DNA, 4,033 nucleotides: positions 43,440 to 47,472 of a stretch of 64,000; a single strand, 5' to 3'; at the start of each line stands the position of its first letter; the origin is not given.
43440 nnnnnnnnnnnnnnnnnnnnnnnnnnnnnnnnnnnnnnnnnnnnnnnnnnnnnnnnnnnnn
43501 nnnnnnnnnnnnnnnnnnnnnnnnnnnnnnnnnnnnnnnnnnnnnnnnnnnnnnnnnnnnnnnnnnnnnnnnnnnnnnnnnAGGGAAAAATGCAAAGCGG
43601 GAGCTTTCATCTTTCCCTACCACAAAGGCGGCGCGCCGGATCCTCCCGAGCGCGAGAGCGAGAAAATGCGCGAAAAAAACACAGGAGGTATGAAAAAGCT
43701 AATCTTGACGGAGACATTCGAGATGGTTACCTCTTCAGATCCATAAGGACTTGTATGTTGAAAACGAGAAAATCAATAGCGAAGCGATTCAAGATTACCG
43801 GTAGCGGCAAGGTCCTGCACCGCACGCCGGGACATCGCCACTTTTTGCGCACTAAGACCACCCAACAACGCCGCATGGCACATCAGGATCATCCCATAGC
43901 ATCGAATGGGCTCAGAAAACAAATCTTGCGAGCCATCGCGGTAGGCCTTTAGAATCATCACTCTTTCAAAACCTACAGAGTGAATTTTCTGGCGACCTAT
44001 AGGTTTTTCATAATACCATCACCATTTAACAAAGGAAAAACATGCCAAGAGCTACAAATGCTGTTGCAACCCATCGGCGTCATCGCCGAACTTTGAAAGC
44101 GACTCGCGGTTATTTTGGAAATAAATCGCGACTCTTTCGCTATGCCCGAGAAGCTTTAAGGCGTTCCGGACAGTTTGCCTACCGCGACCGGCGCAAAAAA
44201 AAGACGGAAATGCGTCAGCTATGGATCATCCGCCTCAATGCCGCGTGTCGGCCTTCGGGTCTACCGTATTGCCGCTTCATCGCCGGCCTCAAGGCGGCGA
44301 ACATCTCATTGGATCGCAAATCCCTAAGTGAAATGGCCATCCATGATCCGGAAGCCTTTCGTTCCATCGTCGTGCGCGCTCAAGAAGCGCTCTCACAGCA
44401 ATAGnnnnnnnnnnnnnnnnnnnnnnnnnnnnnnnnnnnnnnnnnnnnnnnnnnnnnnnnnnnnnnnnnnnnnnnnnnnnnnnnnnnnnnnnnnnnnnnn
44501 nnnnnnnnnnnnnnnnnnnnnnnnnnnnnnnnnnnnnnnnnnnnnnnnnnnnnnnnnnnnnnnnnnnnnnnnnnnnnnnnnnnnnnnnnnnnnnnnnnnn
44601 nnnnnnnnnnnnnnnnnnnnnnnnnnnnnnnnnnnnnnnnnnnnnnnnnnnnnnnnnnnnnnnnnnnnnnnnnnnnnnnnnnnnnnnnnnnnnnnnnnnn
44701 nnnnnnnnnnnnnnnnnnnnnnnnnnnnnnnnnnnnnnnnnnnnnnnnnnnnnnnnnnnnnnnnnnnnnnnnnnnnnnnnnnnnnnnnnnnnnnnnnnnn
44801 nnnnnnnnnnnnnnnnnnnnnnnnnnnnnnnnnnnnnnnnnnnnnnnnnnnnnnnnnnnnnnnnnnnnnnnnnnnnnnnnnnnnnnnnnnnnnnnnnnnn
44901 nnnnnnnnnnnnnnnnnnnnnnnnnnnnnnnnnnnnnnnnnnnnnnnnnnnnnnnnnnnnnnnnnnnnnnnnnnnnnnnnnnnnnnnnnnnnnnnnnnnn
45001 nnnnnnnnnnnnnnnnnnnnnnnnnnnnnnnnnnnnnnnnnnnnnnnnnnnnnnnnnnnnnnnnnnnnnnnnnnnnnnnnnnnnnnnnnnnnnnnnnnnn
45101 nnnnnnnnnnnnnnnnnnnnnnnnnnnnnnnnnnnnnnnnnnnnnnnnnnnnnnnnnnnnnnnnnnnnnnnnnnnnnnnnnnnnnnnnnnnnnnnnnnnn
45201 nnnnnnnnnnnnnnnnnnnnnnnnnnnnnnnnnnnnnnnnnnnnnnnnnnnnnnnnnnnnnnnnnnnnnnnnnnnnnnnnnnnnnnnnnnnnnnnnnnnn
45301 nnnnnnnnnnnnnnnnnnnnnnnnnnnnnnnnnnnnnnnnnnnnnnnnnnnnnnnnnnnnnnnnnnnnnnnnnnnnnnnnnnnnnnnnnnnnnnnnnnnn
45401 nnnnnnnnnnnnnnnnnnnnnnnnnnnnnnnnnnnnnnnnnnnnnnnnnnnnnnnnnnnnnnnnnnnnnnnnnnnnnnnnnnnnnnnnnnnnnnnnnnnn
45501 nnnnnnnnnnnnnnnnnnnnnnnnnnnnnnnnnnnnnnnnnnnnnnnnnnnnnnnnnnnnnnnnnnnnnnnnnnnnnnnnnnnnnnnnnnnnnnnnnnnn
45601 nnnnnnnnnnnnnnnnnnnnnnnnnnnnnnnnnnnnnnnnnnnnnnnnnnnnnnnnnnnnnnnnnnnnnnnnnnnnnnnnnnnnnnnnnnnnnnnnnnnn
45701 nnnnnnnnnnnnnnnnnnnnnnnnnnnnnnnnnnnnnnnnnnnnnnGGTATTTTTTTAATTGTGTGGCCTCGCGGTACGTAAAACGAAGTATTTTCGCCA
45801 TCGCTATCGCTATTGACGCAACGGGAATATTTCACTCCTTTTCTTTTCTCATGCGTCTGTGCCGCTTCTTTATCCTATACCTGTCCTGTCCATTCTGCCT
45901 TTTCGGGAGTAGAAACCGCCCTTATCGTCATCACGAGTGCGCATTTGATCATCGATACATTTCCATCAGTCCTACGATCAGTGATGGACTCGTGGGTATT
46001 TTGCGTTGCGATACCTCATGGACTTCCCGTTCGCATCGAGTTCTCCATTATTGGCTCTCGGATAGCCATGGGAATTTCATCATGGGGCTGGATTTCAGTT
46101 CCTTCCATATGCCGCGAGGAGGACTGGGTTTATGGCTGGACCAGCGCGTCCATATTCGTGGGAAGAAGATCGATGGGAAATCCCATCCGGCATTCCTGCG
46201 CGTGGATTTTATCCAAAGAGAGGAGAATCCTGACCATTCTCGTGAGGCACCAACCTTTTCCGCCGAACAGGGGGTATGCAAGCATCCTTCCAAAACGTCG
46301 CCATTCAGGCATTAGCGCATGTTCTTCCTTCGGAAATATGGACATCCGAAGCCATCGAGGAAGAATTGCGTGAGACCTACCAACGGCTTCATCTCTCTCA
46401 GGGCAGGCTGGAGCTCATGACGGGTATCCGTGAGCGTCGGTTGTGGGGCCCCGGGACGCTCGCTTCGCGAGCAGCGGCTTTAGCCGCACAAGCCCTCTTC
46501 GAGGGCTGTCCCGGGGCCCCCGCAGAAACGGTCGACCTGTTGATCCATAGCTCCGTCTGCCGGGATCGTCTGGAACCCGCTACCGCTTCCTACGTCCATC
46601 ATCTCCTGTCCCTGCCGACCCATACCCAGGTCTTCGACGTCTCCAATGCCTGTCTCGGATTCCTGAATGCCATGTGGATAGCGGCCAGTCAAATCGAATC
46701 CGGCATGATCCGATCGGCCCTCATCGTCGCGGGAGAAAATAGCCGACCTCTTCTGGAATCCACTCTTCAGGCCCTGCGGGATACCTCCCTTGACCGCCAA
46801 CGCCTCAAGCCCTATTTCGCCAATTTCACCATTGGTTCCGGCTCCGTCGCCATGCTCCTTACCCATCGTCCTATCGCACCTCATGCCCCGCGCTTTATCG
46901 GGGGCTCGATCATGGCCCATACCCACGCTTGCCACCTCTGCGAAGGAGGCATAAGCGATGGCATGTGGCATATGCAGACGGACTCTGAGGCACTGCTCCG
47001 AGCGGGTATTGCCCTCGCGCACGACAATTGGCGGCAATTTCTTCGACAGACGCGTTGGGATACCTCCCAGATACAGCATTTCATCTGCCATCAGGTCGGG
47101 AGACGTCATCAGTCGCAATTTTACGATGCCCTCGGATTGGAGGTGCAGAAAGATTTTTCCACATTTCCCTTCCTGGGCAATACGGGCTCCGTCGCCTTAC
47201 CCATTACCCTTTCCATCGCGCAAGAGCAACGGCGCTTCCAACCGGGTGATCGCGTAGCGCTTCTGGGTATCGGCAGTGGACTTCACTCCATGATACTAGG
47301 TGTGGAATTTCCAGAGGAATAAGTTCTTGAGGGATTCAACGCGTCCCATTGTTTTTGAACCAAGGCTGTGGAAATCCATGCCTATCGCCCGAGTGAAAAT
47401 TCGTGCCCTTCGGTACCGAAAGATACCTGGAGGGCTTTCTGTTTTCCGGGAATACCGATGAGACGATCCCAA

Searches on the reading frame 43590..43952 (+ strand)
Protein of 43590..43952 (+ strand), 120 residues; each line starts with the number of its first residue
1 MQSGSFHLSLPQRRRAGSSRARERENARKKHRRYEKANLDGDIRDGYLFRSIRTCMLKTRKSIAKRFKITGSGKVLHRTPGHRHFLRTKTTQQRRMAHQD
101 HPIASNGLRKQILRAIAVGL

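Call 18: search_protein_families(library=pfam, proteins=[window:43590-43952:+])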
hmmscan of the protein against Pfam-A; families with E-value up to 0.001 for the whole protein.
window:43590-43952:+ (120 aa): 1 family
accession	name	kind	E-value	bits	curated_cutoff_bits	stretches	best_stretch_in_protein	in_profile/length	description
PF01632.24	Ribosomal_L35p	-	1.1e-11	45.5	28.9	1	57-100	3-46/61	Ribosomal protein L35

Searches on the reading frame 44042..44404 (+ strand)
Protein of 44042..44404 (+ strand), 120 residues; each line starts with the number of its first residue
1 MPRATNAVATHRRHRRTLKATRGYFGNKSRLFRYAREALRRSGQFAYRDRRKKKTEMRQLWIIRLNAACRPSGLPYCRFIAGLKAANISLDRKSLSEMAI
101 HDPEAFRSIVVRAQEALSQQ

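Call 49: search_protein_families(library=pfam, proteins=[window:44042-44404:+], max_evalue=0.00001)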
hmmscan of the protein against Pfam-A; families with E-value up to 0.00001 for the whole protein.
window:44042-44404:+ (120 aa): 1 family
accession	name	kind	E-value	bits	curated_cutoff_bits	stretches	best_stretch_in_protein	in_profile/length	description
PF00453.23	Ribosomal_L20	-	5.4e-40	136.3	30.8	1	3-109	1-107/107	Ribosomal protein L20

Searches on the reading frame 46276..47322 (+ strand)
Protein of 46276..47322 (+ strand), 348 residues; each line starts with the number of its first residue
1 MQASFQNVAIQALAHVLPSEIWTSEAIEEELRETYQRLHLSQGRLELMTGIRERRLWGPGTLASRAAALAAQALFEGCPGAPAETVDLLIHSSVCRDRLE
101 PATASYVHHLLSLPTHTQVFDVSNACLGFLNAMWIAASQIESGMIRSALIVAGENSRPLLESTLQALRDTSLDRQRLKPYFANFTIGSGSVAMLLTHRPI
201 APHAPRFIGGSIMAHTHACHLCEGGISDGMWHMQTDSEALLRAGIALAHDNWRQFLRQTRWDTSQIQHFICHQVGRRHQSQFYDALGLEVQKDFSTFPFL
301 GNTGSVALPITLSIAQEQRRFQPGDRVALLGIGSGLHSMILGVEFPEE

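Call 49: search_protein_families(library=pfam, proteins=[window:46276-47322:+], max_evalue=0.00001)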
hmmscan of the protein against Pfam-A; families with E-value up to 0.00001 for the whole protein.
window:46276-47322:+ (348 aa): 2 families
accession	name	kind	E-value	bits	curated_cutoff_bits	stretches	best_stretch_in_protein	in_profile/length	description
PF08541.16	ACP_syn_III_C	-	2.5e-17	63.2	26.6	1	256-337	1-82/90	3-Oxoacyl-[acyl-carrier-protein (ACP)] synthase III C terminal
PF08545.16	ACP_syn_III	-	1.1e-07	32.1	24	1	120-156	1-37/80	3-Oxoacyl-[acyl-carrier-protein (ACP)] synthase III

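Call 92: search_solved_structures(query=window:46276-47322:+, max_evalue=0.00001, show_alignments=3)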
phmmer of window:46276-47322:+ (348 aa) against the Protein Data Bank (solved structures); distinct sequences matched with E-value up to 0.00001: 51.
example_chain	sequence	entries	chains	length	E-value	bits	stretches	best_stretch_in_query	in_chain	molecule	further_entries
3row_A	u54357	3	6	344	1.8e-63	217.7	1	4-339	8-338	3-oxoacyl-[ACP] synthase III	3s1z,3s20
3s21_A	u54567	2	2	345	1.8e-63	217.7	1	4-339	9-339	3-oxoacyl-[ACP] synthase III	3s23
5vxh_A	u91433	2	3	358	5.3e-63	216.1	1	4-339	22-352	3-oxoacyl-[ACP] synthase III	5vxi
5vxf_A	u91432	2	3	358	5.3e-63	216.1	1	4-339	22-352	3-oxoacyl-[ACP] synthase III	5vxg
3fk5_A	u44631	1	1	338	1.4e-62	214.7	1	5-339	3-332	3-oxoacyl-synthase III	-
5vxd_A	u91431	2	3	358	1.4e-62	214.7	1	4-339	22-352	3-oxoacyl-[ACP] synthase III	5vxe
6b2s_A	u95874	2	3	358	1.9e-62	214.3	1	4-339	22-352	3-oxoacyl-[ACP] synthase III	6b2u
6b2t_A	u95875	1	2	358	3.7e-62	213.3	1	4-339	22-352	3-oxoacyl-[ACP] synthase III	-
4kti_A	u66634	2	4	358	3.7e-62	213.3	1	4-339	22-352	3-oxoacyl-[ACP] synthase III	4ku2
4ktm_A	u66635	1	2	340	4.3e-62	213.1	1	4-339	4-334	3-oxoacyl-[ACP] synthase III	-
6b2r_A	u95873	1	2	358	5e-62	212.9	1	4-339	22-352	3-oxoacyl-[ACP] synthase III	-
4ku3_A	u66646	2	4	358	5.1e-62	212.9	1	4-339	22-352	3-oxoacyl-[ACP] synthase III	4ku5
4dfe_A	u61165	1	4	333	1.5e-19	73.3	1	22-336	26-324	3-oxoacyl-[acyl-carrier-protein] synthase 3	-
4ryb_A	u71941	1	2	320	1.4e-17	66.8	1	36-336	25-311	3-oxoacyl-[acyl-carrier-protein] synthase 3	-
4wzu_A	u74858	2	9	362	1.3e-16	63.5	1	42-336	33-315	3-oxoacyl-[acyl-carrier-protein] synthase 3 protein 2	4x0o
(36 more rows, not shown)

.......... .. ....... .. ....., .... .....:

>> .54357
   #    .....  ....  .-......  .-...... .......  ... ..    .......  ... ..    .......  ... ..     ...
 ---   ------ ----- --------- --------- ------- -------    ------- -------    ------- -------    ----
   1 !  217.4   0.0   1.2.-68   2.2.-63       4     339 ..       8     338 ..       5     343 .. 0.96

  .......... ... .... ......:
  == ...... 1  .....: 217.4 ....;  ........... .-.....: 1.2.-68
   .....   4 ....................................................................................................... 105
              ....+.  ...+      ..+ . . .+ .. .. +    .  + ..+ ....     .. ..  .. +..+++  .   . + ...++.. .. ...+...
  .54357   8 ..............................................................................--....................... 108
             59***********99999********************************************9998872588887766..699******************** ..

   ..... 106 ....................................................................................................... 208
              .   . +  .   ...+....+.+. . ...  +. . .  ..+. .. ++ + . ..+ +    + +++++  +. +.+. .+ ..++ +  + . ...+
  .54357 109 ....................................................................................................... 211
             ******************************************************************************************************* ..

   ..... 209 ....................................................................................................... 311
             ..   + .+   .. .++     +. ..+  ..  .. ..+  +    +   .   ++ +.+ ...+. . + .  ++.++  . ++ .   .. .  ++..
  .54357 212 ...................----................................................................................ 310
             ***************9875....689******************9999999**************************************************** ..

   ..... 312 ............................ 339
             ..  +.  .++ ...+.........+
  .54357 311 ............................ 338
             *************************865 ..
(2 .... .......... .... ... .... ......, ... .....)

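Call 95: find_homologous_proteins(query=window:46276-47322:+, max_evalue=1e-40)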
Query window:46276-47322:+ (348 aa): 7984 proteins with E <= 1e-40 among 8000 candidates; the best 120 are listed.
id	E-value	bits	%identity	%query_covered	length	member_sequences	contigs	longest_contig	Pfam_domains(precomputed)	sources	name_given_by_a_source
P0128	8.1e-232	786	100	100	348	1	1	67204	PF08545.17,PF08541.17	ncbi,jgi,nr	ncbi:MAG: 3-oxoacyl-ACP synthase III [Puniceicoccales bacterium]|jgi:3-oxoacyl-[acyl-carrier-protein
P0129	6.8e-207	704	89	100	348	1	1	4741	PF08545.17,PF08541.17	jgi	jgi:3-oxoacyl-[acyl-carrier-protein] synthase-3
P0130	1.9e-202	689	88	100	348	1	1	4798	PF08545.17,PF08541.17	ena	-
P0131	8.8e-171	585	76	100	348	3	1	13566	PF08545.17,PF08541.17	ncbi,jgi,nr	ncbi:MAG: 3-oxoacyl-ACP synthase III [Puniceicoccales bacterium]|jgi:3-oxoacyl-[acyl-carrier-protein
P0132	2.7e-170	584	76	99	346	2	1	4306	PF08545.17,PF08541.17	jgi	jgi:3-oxoacyl-[acyl-carrier-protein] synthase-3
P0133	3.4e-157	541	78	86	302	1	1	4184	PF08545.17,PF08541.17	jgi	jgi:3-oxoacyl-[acyl-carrier-protein] synthase-3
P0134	2.3e-152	525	69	100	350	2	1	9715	PF08545.17,PF08541.17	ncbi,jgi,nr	ncbi:MAG: 3-oxoacyl-ACP synthase III [Puniceicoccales bacterium]|jgi:3-oxoacyl-[acyl-carrier-protein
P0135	5.0e-151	520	69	100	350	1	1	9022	PF08545.17,PF08541.17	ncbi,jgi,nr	ncbi:MAG: 3-oxoacyl-ACP synthase III [Puniceicoccales bacterium]|jgi:3-oxoacyl-[acyl-carrier-protein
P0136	2.3e-117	410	57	99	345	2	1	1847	PF08545.17,PF08541.17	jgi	-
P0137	5.3e-117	409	57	99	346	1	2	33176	PF08545.17,PF08541.17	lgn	-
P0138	4.0e-116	406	55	98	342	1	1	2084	PF08545.17,PF00108.30,PF08541.17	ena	-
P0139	1.5e-115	404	55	99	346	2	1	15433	PF08545.17,PF08541.17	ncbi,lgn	-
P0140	1.6e-115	404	56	97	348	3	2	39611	PF08545.17,PF00108.30,PF08541.17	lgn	-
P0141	2.1e-115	403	55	98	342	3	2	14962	PF08545.17,PF00108.30,PF08541.17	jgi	-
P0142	4.3e-115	402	55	98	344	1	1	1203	PF08545.17,PF08541.17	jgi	jgi:3-oxoacyl-[acyl-carrier-protein] synthase-3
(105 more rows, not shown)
